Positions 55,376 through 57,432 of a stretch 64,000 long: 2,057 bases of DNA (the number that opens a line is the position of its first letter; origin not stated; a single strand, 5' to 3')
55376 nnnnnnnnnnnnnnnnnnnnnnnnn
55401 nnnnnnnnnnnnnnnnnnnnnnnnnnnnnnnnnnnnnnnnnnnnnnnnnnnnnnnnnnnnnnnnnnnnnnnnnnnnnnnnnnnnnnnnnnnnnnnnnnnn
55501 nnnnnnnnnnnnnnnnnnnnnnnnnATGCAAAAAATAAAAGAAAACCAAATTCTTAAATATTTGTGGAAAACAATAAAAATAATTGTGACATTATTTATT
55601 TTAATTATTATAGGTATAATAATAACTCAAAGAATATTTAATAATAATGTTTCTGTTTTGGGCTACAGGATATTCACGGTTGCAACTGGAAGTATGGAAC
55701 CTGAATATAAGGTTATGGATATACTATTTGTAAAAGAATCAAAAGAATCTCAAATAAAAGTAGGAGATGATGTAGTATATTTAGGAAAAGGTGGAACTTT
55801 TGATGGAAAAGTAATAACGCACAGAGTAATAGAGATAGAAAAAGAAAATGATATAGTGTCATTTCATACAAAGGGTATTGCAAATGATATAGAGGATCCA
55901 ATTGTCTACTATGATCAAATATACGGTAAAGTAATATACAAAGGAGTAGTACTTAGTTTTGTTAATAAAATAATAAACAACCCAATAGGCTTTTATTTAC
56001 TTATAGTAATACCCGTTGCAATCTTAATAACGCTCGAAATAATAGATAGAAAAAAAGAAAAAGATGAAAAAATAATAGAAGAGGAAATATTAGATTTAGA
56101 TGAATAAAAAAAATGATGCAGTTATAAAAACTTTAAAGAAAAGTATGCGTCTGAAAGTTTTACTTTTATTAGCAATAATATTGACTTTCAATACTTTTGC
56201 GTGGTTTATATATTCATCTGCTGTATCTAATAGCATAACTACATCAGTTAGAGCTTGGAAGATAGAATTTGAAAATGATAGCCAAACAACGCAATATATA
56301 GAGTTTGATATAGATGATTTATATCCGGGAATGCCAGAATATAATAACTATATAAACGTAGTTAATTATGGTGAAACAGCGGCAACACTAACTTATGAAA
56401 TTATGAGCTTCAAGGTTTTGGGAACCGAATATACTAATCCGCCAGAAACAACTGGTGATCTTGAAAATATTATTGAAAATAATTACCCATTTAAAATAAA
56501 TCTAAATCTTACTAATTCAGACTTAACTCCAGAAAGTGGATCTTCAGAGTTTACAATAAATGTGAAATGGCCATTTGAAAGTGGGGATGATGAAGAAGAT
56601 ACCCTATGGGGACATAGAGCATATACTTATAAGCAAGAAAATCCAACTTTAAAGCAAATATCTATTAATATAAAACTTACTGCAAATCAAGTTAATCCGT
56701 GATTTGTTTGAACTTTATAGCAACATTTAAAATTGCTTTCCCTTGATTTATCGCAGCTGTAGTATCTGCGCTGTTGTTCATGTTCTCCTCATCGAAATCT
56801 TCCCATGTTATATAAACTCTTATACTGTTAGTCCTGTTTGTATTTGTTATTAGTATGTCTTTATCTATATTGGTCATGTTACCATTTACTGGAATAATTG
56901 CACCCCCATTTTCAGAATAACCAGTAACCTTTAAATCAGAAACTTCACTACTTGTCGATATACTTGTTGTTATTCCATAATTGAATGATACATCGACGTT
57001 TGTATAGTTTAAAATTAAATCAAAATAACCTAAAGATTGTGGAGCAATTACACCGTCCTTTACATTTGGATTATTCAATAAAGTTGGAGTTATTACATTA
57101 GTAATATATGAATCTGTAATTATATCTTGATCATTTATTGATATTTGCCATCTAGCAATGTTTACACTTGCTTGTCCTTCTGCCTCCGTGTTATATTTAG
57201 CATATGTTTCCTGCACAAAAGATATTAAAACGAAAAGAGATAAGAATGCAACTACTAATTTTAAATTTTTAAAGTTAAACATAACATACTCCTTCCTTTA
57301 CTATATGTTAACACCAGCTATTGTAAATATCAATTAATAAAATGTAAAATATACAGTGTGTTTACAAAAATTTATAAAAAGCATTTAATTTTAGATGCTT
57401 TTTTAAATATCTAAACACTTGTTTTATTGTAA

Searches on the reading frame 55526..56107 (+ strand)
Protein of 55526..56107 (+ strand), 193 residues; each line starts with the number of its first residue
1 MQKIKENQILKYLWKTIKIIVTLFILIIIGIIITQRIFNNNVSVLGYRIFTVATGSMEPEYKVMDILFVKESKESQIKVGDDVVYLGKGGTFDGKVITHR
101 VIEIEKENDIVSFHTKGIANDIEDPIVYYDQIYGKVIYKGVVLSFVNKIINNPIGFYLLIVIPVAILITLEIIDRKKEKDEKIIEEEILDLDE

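Call 3: search_protein_families(library=pfam, proteins=[window:55526-56107:+], max_evalue=1)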
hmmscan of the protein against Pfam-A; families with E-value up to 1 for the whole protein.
window:55526-56107:+ (193 aa): 3 families
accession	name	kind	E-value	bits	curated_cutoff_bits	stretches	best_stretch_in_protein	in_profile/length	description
PF00717.28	Peptidase_S24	-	0.0053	16.9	23.3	1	49-112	37-93/116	Peptidase S24-like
PF10864.13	DUF2663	-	0.012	16.5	25.2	1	137-182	39-83/127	Protein of unknown function (DUF2663)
PF10502.14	Peptidase_S26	-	0.031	14.7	22.9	1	19-85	4-63/168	Signal peptidase, peptidase S26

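Call 4: search_protein_families(library=ncbifam, proteins=[window:55526-56107:+], max_evalue=1)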
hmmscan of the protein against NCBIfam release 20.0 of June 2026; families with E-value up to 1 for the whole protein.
window:55526-56107:+ (193 aa): 3 families
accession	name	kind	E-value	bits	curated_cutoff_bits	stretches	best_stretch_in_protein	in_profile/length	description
NF046067.1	SigPepSipWBacil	equivalog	1.1e-21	77.2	190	1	11-172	2-162/189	signal peptidase I SipW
TIGR02228.1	sigpep_I_arch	equivalog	1.3e-21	77.2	51.85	1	24-172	6-155/158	signal peptidase I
TIGR02227.1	sigpep_I_bact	equivalog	0.00031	20.7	47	1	36-104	9-77/162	signal peptidase I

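Call 15: find_homologous_proteins(query=window:55526-56107:+, max_evalue=0.00001)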
Query window:55526-56107:+ (193 aa): 839 proteins with E <= 0.00001 among 1022 candidates; the best 120 are listed.
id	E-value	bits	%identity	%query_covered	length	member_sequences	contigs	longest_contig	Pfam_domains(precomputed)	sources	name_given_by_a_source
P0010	1.3e-113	395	100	100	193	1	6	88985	-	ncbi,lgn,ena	-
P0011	1.9e-113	395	99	100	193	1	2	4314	-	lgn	-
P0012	2.5e-113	394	99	100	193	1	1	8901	-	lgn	-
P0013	3.2e-113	394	99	100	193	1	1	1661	-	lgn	-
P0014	3.6e-113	394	99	100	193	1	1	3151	-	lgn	-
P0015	4.1e-113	394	99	100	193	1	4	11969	-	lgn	-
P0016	6.1e-113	393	99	100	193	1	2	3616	-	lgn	-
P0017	1.1e-112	392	98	100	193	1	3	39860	-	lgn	-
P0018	1.2e-104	366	92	100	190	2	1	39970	-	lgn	-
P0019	6.4e-83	295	70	100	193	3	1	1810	-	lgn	-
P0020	3.3e-80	286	72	91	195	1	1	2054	-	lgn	-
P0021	1.0e-78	282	71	91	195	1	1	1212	-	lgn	-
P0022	1.2e-76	275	68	96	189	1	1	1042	-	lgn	-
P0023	4.0e-76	273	70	91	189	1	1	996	-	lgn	-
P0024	4.1e-74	267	66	97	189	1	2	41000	-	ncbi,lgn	-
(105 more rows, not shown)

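Call 33: search_protein_families(library=padloc, proteins=[window:55526-56107:+], max_evalue=0.1)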
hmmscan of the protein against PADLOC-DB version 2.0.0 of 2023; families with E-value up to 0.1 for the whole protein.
window:55526-56107:+ (193 aa): 1 family
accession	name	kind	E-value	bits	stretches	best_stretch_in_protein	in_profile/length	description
PDLC00219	KwaA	-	0.00047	18.2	1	16-85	112-180/194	Unknown function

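Call 50: find_encoding_contigs(protein=P0010, flank=2000, max_places=4)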
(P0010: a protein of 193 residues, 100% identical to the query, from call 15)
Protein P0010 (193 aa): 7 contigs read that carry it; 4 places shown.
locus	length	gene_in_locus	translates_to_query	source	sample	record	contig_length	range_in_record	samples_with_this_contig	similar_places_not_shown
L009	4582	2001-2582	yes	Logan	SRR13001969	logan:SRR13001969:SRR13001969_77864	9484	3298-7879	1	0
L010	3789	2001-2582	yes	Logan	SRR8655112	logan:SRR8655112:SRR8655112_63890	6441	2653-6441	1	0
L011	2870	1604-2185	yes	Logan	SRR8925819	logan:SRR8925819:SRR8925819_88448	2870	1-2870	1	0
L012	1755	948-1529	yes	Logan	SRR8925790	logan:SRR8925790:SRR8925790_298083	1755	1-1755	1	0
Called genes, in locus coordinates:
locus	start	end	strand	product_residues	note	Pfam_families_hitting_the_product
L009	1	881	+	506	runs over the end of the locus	-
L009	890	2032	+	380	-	PF09823:DUF2357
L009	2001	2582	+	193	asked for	-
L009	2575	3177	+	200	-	-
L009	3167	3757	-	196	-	-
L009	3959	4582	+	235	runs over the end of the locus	-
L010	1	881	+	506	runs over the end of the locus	-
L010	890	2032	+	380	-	PF09823:DUF2357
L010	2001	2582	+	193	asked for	-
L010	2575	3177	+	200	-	-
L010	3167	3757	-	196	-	-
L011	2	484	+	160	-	?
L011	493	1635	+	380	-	PF09823:DUF2357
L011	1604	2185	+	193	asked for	-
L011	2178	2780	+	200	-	-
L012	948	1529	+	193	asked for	-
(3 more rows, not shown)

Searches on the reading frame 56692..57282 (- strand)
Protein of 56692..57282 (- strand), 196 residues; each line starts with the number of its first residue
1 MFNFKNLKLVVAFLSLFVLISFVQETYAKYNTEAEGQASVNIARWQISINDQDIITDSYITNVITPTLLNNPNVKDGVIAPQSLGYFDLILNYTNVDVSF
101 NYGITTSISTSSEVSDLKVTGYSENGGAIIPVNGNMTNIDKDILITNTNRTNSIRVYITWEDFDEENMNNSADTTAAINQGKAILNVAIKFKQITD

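Call 3: search_protein_families(library=pfam, proteins=[window:56692-57282:-], max_evalue=1)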
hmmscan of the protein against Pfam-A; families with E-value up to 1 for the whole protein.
window:56692-57282:- (196 aa): 0 families

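Call 4: search_protein_families(library=ncbifam, proteins=[window:56692-57282:-], max_evalue=1)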
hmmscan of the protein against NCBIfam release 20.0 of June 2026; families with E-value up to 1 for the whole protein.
window:56692-57282:- (196 aa): 0 families

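Call 33: search_protein_families(library=padloc, proteins=[window:56692-57282:-], max_evalue=0.1)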
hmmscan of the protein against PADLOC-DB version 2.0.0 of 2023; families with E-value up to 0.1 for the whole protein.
window:56692-57282:- (196 aa): 0 families

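Call 80: search_solved_structures(query=A4, max_evalue=10, show_alignments=1)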
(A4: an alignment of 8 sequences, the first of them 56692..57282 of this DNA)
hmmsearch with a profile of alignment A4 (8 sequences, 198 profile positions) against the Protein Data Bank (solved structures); distinct sequences matched with E-value up to 10: 1.
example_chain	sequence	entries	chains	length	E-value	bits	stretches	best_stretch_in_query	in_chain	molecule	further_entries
8feh_D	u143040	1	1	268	0.021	18.1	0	141-196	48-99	Minor capsid protein A1 fusion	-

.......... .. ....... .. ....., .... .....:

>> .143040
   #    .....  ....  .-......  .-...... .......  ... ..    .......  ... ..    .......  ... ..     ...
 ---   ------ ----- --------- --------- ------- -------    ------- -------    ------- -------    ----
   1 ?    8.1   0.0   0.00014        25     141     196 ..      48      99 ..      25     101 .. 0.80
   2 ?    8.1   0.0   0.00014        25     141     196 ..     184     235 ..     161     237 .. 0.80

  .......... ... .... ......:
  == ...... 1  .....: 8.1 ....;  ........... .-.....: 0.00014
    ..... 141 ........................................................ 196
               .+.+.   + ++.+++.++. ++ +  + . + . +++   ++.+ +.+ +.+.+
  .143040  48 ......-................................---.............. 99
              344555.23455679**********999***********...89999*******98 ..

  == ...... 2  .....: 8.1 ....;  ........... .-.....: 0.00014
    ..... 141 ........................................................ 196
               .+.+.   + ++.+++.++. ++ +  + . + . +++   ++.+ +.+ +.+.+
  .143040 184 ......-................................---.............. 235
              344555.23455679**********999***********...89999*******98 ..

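Call 81: search_protein_families(library=ncbifam, alignment_id=A4, max_evalue=1)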
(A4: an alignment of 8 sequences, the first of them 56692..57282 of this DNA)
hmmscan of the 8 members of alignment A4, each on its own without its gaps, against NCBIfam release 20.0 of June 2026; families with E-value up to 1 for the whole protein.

A. member 1, window:56692-57282:- (196 aa): 0 families

B. families by the number of members that match (of 8 scanned): 13 families
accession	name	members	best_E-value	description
NF005079.0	PRK06508.1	1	0.00042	acyl carrier protein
NF041737.1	choice_anch_S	1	0.0027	choice-of-anchor S family protein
NF010628.0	PRK14022.1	1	0.0033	UDP-N-acetylmuramoyl-L-alanyl-D-glutamate--L-lysine ligase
NF043070.1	DppA_dipep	1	0.0081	dipeptide ABC transporter periplasmic-binding protein DppA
TIGR00107.1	deoD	1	0.045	purine-nucleoside phosphorylase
NF004489.0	PRK05819.1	1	0.045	DeoD-type purine-nucleoside phosphorylase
NF006856.0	PRK09358.3-3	1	0.047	adenosine deaminase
NF053574.1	immunity_LacI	1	0.052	LacI family bacteriocin immunity protein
NF053641.1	Mfer763_fam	1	0.071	Mfer763 family protein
NF033218.1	anchor_AmaP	1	0.096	alkaline shock response membrane anchor protein AmaP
NF012200.0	choice_anch_D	1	0.17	choice-of-anchor D domain-containing protein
NF040904.1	PhrA_Strep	1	0.22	PhrA family quorum-sensing system peptide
NF053819.1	EF0750_LPXTG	1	0.27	EF2685/EF0750 family sortase-dependent surface protein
